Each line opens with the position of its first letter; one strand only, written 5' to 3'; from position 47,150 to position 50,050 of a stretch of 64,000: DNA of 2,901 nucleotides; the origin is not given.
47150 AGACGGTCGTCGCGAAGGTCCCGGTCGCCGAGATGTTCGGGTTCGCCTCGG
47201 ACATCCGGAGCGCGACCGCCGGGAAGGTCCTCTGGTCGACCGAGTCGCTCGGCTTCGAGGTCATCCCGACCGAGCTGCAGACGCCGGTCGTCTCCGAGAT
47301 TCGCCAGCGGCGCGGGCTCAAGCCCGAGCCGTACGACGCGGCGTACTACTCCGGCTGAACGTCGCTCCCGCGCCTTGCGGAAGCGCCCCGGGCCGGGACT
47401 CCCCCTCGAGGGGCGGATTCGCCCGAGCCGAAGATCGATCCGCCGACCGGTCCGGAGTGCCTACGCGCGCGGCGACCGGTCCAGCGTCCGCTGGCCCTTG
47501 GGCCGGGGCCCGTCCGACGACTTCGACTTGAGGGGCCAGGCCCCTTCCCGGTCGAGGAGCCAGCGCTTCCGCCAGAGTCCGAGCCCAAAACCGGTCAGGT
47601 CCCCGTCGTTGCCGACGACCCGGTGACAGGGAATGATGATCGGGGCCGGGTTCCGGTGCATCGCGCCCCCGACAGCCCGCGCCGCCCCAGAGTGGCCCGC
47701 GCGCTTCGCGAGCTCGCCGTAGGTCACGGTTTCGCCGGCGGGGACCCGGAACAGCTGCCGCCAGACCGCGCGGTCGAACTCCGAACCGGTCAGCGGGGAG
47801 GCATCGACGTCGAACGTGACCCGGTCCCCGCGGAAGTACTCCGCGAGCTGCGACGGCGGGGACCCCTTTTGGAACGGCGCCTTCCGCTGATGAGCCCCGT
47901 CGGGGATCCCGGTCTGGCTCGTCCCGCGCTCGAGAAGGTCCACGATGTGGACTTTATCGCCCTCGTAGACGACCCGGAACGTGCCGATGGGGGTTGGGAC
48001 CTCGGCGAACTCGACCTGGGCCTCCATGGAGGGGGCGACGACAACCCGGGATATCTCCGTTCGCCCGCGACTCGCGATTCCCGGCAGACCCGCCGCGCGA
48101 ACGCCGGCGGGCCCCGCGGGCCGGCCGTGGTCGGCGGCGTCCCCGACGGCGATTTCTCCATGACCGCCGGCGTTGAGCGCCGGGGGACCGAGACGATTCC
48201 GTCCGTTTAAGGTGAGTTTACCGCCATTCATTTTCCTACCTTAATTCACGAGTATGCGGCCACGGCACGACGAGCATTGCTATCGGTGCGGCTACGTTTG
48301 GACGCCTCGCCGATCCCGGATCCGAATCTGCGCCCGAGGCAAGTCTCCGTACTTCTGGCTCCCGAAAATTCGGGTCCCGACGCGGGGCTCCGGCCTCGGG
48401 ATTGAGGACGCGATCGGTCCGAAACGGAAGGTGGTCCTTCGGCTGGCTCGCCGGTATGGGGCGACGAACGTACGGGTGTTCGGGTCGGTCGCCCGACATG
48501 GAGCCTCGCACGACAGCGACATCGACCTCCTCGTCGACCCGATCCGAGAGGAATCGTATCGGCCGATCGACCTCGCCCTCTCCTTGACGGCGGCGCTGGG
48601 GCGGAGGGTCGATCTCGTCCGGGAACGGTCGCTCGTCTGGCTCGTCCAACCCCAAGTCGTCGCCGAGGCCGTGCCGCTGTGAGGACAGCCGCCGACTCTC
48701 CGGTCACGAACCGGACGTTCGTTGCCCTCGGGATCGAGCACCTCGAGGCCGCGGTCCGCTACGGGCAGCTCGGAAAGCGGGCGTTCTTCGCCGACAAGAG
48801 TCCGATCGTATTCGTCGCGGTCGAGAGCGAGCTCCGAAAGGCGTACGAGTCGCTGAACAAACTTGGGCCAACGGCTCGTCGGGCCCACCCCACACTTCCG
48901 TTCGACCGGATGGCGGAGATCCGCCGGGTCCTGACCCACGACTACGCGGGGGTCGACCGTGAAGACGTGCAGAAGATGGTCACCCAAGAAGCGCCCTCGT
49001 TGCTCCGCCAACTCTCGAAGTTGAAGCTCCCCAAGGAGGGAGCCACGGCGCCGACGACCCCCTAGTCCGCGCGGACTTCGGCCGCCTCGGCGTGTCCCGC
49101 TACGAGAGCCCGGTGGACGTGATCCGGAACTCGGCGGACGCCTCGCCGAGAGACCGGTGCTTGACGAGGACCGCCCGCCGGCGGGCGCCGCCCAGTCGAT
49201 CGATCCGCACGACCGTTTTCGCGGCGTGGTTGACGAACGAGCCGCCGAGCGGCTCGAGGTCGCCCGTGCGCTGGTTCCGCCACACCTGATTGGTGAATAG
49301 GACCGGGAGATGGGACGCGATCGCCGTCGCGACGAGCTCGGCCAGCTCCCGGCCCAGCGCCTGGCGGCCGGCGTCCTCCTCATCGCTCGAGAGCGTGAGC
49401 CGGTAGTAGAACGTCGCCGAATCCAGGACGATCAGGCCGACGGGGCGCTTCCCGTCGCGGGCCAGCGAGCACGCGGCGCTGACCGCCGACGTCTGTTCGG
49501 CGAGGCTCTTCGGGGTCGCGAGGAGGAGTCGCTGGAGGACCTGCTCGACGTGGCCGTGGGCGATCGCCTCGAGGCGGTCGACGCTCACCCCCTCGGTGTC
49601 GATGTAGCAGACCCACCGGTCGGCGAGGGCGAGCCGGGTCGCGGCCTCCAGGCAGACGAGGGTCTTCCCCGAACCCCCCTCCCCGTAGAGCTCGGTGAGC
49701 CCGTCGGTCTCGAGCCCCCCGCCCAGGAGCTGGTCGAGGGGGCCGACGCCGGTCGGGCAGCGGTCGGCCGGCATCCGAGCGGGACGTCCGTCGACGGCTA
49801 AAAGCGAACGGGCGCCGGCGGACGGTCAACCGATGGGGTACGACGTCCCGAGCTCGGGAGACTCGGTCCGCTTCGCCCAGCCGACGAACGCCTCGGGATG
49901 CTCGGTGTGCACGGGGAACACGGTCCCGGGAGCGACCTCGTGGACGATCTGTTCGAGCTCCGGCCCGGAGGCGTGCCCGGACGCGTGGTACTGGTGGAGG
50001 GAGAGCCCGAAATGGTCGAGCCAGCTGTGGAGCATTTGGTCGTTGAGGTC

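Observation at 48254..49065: HEPN/MNT toxin-antitoxin pair inserted into the conserved superoperon neighbourhood; the MNT carries a putative zinc-ribbon extension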

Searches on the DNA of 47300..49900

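Call 97: search_rna_families(source=window, start=47300, end=49900, threshold=evalue, max_evalue=1)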
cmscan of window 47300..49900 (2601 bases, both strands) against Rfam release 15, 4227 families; matches with E-value up to 1: 0.
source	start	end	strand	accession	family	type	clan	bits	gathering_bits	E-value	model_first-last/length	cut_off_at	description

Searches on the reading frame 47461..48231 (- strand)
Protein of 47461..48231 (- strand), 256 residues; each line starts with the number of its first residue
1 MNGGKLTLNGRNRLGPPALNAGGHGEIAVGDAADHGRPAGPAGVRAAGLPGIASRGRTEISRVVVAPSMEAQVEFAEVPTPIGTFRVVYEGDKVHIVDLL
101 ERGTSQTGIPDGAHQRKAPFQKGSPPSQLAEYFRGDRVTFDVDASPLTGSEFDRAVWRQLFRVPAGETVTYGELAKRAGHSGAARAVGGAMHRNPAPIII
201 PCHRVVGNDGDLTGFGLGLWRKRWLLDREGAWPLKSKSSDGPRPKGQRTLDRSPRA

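Call 3: search_protein_families(library=pfam, proteins=[window:47461-48231:-], max_evalue=0.1)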
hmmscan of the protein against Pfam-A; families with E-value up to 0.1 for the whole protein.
window:47461-48231:- (256 aa): 1 family
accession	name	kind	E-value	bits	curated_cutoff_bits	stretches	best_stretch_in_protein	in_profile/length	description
PF01035.26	DNA_binding_1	-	3.6e-33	113.7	27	1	151-230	1-80/81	6-O-methylguanine DNA methyltransferase, DNA binding domain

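Call 4: search_protein_families(library=ncbifam, proteins=[window:47461-48231:-], max_evalue=0.1)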
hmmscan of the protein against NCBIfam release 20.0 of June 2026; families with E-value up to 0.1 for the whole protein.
window:47461-48231:- (256 aa): 5 families
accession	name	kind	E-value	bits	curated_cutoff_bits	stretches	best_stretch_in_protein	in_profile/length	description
TIGR00589.1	ogt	superfamily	5.9e-31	106.3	46.4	1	151-229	2-80/80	methylated-DNA--[protein]-cysteine S-methyltransferase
NF007626.0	PRK10286.1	equivalog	5.2e-29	101.5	192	1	116-230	53-167/171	methylated-DNA--[protein]-cysteine S-methyltransferase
NF011964.0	PRK15435.1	equivalog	5.6e-21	74.9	345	1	147-230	266-349/354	bifunctional DNA-binding transcriptional regulator/O6-methylguanine-DNA methyltransferase Ada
NF003022.0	PRK03887.1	equivalog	3.2e-19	69.4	164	1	151-232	92-173/175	methylated-DNA--protein-cysteine methyltransferase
NF041132.1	DNA_protcyst_Mta_Thcoc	equivalog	7.9e-18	64.9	250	1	150-230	91-169/169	methylated-DNA--protein-cysteine methyltransferase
